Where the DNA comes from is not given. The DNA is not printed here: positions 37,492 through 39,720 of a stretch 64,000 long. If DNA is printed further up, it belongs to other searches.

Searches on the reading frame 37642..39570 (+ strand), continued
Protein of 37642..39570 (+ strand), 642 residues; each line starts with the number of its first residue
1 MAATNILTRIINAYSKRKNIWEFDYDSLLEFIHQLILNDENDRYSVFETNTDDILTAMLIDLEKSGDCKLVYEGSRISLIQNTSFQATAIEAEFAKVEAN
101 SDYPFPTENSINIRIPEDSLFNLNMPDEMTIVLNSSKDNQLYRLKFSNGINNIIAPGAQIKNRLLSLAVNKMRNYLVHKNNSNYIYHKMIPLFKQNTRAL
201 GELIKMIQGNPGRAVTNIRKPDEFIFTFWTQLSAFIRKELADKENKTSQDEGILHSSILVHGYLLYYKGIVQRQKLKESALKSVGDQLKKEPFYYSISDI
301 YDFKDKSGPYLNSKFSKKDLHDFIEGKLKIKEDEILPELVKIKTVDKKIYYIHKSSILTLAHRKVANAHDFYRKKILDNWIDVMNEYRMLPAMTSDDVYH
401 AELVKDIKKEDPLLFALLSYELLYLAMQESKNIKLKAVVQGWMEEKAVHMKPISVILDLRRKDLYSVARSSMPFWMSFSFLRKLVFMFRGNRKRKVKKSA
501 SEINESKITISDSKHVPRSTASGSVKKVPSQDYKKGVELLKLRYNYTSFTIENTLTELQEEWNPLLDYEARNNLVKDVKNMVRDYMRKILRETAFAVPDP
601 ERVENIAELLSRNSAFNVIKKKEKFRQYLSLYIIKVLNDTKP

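Call 34: search_solved_structures(query=A2, max_evalue=10)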
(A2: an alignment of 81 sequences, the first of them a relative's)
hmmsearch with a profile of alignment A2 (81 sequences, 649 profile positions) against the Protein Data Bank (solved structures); distinct sequences matched with E-value up to 10: 16.
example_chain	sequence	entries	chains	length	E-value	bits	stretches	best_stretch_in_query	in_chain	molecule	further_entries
4e98_A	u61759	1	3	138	0.3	12.4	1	303-357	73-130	CutA1 divalent ion tolerance protein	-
1m59_A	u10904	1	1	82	0.81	11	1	298-332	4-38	Cytochrome b5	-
1lqx_A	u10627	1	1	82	1.2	10.4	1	298-331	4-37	cytochrome b5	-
1cyo_A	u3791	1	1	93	1.3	10.3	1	298-331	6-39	CYTOCHROME B5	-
1m20_A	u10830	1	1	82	1.3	10.3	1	298-331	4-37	Cytochrome b5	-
1sh4_A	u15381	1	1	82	1.3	10.3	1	298-331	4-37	Cytochrome b5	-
1hko_A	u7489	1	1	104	1.4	10.2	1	297-331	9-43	CYTOCHROME B5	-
4hin_A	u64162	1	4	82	1.5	10.1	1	298-331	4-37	Cytochrome b5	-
1es1_A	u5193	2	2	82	1.5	10.1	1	298-331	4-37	CYTOCHROME B5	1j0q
1u9u_A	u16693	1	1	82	1.5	10.1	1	298-331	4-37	Cytochrome b5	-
1ehb_A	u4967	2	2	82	1.5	10.1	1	298-331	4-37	PROTEIN (CYTOCHROME B5) | Cytochrome B5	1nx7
1u9m_A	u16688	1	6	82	1.5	10.1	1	298-331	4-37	Cytochrome b5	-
1lr6_A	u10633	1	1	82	1.5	10.1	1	298-331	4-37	cytochrome b5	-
1i5u_A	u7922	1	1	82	1.5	10.1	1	298-331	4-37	CYTOCHROME B5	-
1m2i_A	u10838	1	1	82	1.6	10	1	298-331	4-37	cytochrome b5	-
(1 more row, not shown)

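Call 39: find_related_loci(query=A3, collection=genome_contigs, flank=10000)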
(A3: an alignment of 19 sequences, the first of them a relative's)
Query A3 (668 aa) in genome_contigs; peptide patterns used: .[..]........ (x = any residue, [..] = any of these).
110 stretches matched a pattern; 103 encode a relative of the query (tblastn E <= 1e-3); the best 80 are kept; 80 distinct loci.
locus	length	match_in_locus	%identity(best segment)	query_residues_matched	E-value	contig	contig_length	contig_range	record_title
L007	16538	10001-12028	40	1-668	2e-174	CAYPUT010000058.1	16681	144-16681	MAG TPA_asm: uncultured Spirochaetaceae bacterium isolate SRP141376_co3_459 genome assembly, contig: NODE_9477_length_16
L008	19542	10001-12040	39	1-667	3e-174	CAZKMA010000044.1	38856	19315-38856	MAG TPA_asm: uncultured Spirochaetales bacterium isolate binchicken_co224_265 genome assembly, contig: NODE_814_length_3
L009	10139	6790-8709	40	1-667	1e-173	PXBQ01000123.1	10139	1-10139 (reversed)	MAG: Spirochaetaceae bacterium isolate T3Sed10_257 T3-Sed10-C16192, whole genome shotgun sequence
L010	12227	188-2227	39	1-667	2e-172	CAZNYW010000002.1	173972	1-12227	MAG TPA_asm: uncultured Spirochaetales bacterium isolate binchicken_co150_687 genome assembly, contig: NODE_66_length_17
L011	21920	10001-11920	40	1-667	3e-172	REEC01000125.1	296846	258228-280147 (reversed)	MAG: Spirochaetaceae bacterium isolate PLM2.Bin13 NODE_2_length_296846_cov_8.60448, whole genome shotgun sequence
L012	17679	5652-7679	39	1-668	1e-171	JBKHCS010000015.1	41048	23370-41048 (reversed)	MAG: Spirochaetaceae bacterium isolate D1M03_12 NODE_334_length_41048_cov_8.773620, whole genome shotgun sequence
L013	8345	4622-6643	41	1-667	2e-171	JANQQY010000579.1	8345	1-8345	MAG: Spirochaetales bacterium isolate IP29b_bin.41 k99_1679810, whole genome shotgun sequence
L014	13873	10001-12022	40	1-667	7e-171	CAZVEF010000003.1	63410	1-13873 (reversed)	MAG TPA_asm: uncultured Spirochaetaceae bacterium isolate SRP252850_co1_60 genome assembly, contig: NODE_539_length_6341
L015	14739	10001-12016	38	1-668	2e-168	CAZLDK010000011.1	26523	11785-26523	MAG TPA_asm: uncultured Spirochaetaceae bacterium isolate SRP332253_co1_172 genome assembly, contig: NODE_2721_length_26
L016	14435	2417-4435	39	1-668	1e-166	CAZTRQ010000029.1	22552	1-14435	MAG TPA_asm: uncultured Spirochaetaceae bacterium isolate binchicken_co8_186 genome assembly, contig: NODE_3543_length_2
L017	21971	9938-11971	40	1-667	4e-166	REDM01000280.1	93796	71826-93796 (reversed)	MAG: Spirochaetaceae bacterium isolate GEM2.Bin30 NODE_103_length_93796_cov_54.2245, whole genome shotgun sequence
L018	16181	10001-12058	37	1-667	4e-165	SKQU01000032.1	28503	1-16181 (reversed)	MAG: Spirochaetaceae bacterium isolate CSSed162cmA_456 CSSed16-2cmA-2442, whole genome shotgun sequence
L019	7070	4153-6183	40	1-667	1e-163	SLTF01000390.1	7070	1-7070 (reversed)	MAG: Spirochaetales bacterium isolate CSSed165cm_90 CSSed16-5cm-48377, whole genome shotgun sequence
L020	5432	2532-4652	38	1-667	5e-164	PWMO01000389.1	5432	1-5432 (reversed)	MAG: Spirochaetaceae bacterium isolate CSSed10_280R1 CS-Sed10-C50960, whole genome shotgun sequence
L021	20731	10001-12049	38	1-667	5e-160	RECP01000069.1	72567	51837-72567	MAG: Spirochaetaceae bacterium isolate DLM2.Bin48 NODE_242_length_72567_cov_10.8392, whole genome shotgun sequence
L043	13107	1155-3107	33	10-668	1e-119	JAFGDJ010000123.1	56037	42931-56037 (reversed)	MAG: Spirochaetales bacterium isolate Zod_Metabat.1170 k87_3811086, whole genome shotgun sequence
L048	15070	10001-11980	32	1-668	2e-111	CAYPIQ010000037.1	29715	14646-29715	MAG TPA_asm: uncultured Spirochaetales bacterium isolate binchicken_co379_68 genome assembly, contig: NODE_586_length_29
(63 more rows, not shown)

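Call 46: find_homologous_proteins(query=A2, max_evalue=0.00001)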
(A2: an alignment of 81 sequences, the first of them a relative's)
Query A2 (81 sequences) (642 aa, profile of the alignment): 14 proteins with E <= 0.00001 among 8000 candidates.
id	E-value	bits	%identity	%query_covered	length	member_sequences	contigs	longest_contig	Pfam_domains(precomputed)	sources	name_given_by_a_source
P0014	3.4e-214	731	33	100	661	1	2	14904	-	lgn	-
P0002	9.3e-212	723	58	100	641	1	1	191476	-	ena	-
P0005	5.6e-211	720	55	100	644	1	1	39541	-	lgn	-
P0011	9.3e-210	716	51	100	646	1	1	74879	-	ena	-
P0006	2.5e-208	712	54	100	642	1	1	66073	-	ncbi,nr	ncbi:MAG: hypothetical protein JEZ04_20265 [Spirochaetales bacterium]|nr:hypothetical protein [Spiro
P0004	1.8e-207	709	56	100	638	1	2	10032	-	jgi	-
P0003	7.9e-207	707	56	100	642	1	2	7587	-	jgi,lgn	jgi:hypothetical protein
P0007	2.2e-204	699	55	100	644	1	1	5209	-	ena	-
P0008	2.3e-204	698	53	100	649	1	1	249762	-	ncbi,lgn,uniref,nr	ncbi:MAG: hypothetical protein PQJ61_10155 [Spirochaetales bacterium]|uniref:Uncharacterized protein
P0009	1.5e-203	696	53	100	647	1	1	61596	-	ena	-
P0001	6.2e-203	694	100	100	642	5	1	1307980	-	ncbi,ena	-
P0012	1.7e-200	686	52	100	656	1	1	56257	-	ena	-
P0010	3.7e-200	685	53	100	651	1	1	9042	-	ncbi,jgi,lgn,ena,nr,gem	ncbi:MAG TPA: hypothetical protein DCO79_12025 [Spirochaeta sp.]|nr:hypothetical protein [Spirochaet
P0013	5.8e-198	677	52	100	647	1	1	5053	-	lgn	-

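Call 49: list_cluster_members(proteins=[P0144, P0158, P0154, P0142, P0136, P0130, P0141, P0149, P0132, P0134])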
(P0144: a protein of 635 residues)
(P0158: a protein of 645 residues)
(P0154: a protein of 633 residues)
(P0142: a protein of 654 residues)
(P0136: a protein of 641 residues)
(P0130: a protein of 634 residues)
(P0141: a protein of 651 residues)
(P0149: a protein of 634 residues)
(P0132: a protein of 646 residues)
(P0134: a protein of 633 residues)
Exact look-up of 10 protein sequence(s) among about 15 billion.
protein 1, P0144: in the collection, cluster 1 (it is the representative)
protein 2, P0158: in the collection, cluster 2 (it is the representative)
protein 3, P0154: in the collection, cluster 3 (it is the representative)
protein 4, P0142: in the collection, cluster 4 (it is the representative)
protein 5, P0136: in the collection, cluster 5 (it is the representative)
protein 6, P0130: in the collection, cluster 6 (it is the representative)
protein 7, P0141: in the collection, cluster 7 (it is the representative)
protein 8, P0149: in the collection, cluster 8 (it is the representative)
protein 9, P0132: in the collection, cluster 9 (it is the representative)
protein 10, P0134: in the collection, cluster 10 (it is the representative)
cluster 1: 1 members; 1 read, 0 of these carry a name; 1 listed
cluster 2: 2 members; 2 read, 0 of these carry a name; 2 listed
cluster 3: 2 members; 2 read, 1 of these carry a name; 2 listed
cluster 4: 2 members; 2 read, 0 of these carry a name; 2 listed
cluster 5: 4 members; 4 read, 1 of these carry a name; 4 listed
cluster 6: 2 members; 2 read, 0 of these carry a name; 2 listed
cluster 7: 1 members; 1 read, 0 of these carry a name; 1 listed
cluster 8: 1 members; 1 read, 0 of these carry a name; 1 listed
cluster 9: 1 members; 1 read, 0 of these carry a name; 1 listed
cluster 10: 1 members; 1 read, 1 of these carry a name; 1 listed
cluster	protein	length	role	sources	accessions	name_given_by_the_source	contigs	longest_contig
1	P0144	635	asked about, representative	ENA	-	-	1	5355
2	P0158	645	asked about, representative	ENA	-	-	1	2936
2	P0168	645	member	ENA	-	-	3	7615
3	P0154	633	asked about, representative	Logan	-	-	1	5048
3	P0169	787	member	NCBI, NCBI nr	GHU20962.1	hypothetical protein FACS1894164_00010 [Spirochaetia bacterium]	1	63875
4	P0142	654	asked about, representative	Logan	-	-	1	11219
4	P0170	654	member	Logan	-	-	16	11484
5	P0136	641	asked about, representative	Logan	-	-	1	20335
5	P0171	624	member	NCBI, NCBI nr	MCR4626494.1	MAG: hypothetical protein K5640_02505 [Treponema sp.] | hypothetical protein [Treponema sp.]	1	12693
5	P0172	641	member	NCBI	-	-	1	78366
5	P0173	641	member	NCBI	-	-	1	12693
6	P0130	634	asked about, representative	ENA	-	-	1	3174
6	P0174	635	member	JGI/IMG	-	-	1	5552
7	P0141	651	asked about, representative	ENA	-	-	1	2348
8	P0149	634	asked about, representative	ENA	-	-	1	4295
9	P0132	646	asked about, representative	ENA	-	-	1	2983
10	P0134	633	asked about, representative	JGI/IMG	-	hypothetical protein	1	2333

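Call 52: find_homologous_proteins(query=A4, max_evalue=0.00001)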
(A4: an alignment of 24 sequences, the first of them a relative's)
Query A4 (24 sequences) (641 aa, profile of the alignment): 334 proteins with E <= 0.00001 among 8000 candidates; the best 120 are listed.
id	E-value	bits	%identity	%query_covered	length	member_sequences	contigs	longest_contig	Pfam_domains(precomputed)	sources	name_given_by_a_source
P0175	1.6e-211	722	38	100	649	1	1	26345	-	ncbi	-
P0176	5.7e-210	717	38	100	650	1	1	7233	-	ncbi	-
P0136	3.3e-207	708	100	100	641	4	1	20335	-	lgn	-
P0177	9.5e-206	703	41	100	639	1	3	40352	-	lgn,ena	-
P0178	2.5e-203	695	34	100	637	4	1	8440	-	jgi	-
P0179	4.4e-203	694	40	100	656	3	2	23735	-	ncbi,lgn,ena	-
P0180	1.0e-202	693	44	99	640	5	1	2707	-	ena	-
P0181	1.1e-202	693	40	98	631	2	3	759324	-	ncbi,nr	ncbi:MAG: hypothetical protein NC041_05960 [Bacteroides sp.]|nr:hypothetical protein [Prevotella sp.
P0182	1.8e-202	692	42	99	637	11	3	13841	-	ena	-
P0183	2.0e-202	692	44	99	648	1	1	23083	-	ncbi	-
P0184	1.9e-201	689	42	100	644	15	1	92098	-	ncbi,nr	ncbi:MAG: hypothetical protein J5747_11015 [Spirochaetaceae bacterium]|nr:hypothetical protein [Spir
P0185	2.0e-201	689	49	100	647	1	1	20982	-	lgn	-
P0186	2.9e-201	688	50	100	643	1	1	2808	-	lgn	-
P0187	6.0e-201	687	40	100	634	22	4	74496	-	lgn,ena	-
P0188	1.7e-200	686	34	100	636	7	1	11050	-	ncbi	-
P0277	5.1e-187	641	65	100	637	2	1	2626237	-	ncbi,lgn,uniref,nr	ncbi:hypothetical protein HRI96_08755 [Treponema parvum]|uniref:Uncharacterized protein n=1 Tax=Trep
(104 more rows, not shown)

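Call 54: find_encoding_contigs(protein=P0277, flank=8000, max_places=1)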
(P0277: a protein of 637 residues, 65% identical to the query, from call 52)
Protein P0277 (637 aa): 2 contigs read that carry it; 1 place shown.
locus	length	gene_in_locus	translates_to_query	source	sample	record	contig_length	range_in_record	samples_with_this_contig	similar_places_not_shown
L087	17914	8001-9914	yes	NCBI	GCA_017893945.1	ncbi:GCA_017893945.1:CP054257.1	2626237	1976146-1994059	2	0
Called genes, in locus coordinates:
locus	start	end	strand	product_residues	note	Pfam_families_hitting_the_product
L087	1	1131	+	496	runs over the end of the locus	PF01039:Carboxyl_trans, PF06833:MdcE (faint), PF03255:ACCA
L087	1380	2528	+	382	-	PF02595:Gly_kinase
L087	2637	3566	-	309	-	-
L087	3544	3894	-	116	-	-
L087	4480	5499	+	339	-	PF01544:CorA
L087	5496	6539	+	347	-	PF03781:FGE-sulfatase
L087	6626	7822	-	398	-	PF00155:Aminotran_1_2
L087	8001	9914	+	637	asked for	-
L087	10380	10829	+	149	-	PF00436:SSB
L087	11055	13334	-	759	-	PF01136:Peptidase_U32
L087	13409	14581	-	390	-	PF26342:TP_1001_2nd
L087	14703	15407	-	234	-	PF10016:DUF2259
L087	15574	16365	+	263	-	-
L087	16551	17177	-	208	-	-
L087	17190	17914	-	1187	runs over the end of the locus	PF07719:TPR_2 (faint), PF13414:TPR_11 (faint), PF13424:TPR_12 (faint), PF13431:TPR_17 (faint), PF13432:TPR_16 (faint), PF13428:TPR_14 (faint), PF14559:TPR_19 (faint)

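Call 55: find_encoding_contigs(protein=P0181, flank=8000, max_places=1)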
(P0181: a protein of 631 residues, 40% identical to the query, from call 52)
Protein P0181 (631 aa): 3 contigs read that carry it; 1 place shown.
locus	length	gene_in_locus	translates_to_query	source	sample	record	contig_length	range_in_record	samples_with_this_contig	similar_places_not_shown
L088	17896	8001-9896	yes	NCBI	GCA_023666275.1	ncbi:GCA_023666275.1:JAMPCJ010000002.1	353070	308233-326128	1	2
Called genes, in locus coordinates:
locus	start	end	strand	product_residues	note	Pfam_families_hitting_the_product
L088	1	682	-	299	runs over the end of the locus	PF00528:BPD_transp_1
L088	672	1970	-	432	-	PF01547:SBP_bac_1, PF13416:SBP_bac_8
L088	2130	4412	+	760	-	PF00330:Aconitase, PF00694:Aconitase_C (faint)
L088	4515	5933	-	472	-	PF00275:EPSP_synthase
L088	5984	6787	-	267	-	-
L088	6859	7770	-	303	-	PF04452:Methyltrans_RNA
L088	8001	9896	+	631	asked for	-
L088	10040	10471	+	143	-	PF00436:SSB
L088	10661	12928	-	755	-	PF01136:Peptidase_U32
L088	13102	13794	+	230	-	PF01027:Bax1-I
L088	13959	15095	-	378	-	PF26342:TP_1001_2nd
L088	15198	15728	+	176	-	-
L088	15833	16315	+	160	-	-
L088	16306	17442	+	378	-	PF00142:Fer4_NifH (faint), PF01656:CbiA, PF06564:CBP_BcsQ (faint), PF10609:ParA, PF13614:AAA_31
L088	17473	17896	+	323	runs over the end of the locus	PF01790:LGT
